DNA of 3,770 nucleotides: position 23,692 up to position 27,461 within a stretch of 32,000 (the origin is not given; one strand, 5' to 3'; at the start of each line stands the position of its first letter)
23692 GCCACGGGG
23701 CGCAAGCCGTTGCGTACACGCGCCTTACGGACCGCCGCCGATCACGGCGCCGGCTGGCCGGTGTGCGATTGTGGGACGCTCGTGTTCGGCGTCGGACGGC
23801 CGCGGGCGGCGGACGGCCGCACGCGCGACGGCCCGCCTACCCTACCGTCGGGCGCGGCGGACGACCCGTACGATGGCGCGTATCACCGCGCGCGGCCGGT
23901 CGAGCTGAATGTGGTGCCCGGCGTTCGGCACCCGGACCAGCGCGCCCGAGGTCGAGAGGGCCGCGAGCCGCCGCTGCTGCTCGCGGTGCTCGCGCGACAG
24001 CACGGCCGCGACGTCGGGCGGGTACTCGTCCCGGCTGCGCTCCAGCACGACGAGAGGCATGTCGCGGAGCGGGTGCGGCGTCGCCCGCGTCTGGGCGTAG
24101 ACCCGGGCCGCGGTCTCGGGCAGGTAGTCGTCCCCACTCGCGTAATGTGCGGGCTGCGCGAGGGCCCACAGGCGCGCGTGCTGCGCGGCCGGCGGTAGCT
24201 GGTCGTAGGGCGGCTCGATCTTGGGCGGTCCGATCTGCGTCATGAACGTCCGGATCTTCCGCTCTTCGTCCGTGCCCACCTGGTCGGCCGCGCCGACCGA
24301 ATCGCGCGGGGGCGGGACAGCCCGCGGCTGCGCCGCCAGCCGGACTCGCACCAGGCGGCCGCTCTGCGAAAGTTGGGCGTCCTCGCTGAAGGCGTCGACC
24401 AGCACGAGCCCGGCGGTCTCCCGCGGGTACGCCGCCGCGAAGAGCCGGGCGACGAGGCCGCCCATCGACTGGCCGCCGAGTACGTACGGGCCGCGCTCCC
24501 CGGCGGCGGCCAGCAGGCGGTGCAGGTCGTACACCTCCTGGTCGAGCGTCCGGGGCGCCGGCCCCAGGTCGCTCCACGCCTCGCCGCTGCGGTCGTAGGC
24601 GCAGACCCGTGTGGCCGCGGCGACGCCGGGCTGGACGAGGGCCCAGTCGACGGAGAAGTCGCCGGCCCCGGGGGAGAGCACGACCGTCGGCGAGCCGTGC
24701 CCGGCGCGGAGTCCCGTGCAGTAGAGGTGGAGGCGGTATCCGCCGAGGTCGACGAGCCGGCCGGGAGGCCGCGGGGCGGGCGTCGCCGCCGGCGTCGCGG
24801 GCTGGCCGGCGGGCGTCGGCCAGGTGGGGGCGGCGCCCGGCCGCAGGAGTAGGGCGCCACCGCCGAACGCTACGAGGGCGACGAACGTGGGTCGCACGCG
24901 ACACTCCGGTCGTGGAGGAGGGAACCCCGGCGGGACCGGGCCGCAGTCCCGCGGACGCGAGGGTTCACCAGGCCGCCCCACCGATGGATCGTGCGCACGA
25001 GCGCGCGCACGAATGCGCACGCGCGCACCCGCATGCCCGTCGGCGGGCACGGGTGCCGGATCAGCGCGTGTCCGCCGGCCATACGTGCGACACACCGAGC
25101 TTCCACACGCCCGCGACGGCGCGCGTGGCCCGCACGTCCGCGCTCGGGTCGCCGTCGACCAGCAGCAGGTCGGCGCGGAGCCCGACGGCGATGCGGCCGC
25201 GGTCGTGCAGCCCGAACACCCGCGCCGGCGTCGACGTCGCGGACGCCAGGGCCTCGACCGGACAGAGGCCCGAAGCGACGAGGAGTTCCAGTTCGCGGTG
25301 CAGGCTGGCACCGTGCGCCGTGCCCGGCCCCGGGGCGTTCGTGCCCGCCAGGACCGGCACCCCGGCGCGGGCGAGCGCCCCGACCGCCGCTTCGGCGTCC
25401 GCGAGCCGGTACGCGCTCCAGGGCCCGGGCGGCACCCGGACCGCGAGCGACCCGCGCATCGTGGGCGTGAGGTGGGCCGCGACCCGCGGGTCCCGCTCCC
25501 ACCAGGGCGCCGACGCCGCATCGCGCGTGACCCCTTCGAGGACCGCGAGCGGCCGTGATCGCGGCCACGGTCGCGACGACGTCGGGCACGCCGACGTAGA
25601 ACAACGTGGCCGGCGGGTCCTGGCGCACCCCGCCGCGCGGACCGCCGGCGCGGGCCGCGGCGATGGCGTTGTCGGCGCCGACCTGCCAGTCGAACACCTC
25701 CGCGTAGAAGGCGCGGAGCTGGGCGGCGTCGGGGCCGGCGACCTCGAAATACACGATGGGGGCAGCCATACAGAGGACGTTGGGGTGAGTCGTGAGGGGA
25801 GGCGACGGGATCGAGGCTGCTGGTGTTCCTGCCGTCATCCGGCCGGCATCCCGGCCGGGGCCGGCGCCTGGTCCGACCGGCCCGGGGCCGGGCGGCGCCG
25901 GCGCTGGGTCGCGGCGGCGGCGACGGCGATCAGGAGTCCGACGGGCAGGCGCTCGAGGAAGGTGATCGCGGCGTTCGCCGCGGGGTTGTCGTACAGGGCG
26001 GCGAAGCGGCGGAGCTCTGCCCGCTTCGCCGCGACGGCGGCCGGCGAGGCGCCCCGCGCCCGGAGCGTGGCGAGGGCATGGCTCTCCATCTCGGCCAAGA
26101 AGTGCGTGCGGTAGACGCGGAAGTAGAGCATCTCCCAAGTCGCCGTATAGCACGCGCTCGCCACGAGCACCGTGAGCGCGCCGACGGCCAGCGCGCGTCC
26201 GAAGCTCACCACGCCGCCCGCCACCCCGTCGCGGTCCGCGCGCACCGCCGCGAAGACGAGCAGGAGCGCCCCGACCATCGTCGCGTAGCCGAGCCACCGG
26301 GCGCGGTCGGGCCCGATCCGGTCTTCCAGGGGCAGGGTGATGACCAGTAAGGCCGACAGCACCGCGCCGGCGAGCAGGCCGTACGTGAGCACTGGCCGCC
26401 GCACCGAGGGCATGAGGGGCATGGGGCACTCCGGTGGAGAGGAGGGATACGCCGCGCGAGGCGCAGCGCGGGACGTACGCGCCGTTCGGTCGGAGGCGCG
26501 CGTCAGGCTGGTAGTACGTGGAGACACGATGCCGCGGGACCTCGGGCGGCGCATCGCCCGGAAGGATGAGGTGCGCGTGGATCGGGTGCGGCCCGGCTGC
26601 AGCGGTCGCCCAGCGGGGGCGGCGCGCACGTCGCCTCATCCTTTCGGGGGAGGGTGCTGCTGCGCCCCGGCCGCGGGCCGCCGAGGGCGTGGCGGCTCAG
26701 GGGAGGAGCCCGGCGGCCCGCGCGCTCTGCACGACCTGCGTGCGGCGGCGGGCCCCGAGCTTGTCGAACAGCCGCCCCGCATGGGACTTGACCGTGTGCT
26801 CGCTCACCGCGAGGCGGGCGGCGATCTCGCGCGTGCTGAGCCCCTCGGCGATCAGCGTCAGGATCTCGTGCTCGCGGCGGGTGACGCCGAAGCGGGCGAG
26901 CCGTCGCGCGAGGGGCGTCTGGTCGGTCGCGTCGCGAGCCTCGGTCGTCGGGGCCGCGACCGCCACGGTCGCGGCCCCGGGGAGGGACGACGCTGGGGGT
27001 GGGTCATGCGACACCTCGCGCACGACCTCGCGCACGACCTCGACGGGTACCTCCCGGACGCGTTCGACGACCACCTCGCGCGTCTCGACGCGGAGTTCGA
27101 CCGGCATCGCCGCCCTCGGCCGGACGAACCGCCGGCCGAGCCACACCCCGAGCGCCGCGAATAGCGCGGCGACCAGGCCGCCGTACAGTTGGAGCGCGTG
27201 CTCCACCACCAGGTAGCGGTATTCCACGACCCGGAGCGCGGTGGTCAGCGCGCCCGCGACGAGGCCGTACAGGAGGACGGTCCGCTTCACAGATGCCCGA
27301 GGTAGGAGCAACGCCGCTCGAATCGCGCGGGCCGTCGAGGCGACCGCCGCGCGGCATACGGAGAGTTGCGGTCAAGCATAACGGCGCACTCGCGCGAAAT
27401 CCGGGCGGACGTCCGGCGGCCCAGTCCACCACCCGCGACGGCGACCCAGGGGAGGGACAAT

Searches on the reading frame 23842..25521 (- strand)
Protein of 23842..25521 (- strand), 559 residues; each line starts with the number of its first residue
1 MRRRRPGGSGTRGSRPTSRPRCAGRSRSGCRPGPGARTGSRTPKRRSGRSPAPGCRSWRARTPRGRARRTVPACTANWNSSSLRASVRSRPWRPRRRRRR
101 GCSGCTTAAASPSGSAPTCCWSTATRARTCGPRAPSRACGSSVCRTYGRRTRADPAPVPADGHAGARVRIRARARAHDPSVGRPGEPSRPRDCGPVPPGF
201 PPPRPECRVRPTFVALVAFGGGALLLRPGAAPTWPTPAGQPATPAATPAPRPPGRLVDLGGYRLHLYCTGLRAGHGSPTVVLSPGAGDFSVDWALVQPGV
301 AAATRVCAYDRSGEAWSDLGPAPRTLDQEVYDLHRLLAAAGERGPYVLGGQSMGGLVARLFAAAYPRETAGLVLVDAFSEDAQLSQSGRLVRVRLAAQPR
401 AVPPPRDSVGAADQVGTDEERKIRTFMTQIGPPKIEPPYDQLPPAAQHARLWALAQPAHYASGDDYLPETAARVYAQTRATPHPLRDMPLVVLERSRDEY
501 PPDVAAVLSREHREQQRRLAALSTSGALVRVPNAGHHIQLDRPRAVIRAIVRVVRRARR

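Call 76: search_protein_families(library=pfam, proteins=[window:23842-25521:-], max_evalue=0.001)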
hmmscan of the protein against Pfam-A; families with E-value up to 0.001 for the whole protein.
window:23842-25521:- (559 aa): 2 families
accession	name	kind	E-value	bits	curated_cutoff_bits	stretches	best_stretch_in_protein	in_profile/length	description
PF00561.26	Abhydrolase_1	-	6.2e-11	42.9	25.8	1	278-383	1-113/245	alpha/beta hydrolase fold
PF12146.15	Hydrolase_4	-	1.1e-07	31.9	27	1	303-382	31-114/239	Serine aminopeptidase, S33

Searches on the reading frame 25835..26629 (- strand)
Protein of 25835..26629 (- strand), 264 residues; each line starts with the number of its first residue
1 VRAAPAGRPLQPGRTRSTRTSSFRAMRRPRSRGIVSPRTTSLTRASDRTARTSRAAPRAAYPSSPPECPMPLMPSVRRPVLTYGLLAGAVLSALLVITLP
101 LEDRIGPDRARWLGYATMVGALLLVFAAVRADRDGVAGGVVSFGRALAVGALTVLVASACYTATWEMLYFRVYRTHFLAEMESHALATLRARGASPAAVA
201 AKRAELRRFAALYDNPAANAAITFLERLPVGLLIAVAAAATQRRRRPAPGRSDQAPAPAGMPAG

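Call 12: search_protein_families(library=pfam, proteins=[window:25835-26629:-], max_evalue=0.001)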
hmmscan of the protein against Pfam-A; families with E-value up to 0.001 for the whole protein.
window:25835-26629:- (264 aa): 1 family
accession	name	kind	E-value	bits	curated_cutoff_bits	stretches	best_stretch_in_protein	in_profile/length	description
PF13858.11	DUF4199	-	1.3e-18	68.4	32.3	1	83-241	2-162/165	Protein of unknown function (DUF4199)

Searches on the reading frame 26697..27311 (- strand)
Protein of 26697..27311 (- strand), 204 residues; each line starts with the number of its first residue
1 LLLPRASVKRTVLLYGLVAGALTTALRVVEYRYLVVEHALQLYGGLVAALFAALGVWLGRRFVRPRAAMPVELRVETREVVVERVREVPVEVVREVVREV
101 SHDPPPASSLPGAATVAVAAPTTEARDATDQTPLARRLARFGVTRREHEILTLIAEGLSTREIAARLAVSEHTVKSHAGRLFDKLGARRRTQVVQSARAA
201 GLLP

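Call 12: search_protein_families(library=pfam, proteins=[window:26697-27311:-], max_evalue=0.001)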
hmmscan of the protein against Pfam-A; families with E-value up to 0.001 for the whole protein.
window:26697-27311:- (204 aa): 5 families
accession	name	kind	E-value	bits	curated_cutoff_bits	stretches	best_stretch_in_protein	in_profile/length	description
PF00196.25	GerE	-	2.8e-17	62.5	23.5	1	144-197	4-57/57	Bacterial regulatory proteins, luxR family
PF08281.18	Sigma70_r4_2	-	1.6e-07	31.3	25.7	1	145-180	13-49/54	Sigma-70, region 4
PF13384.12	HTH_23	-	6.2e-06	26.3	24.6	1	145-175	5-35/50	Homeodomain-like domain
PF04545.22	Sigma70_r4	-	0.00014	21.8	24.1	1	144-185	6-48/50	Sigma-70, region 4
PF13936.12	HTH_38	-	0.00094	19.3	27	0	149-174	12-37/44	Helix-turn-helix domain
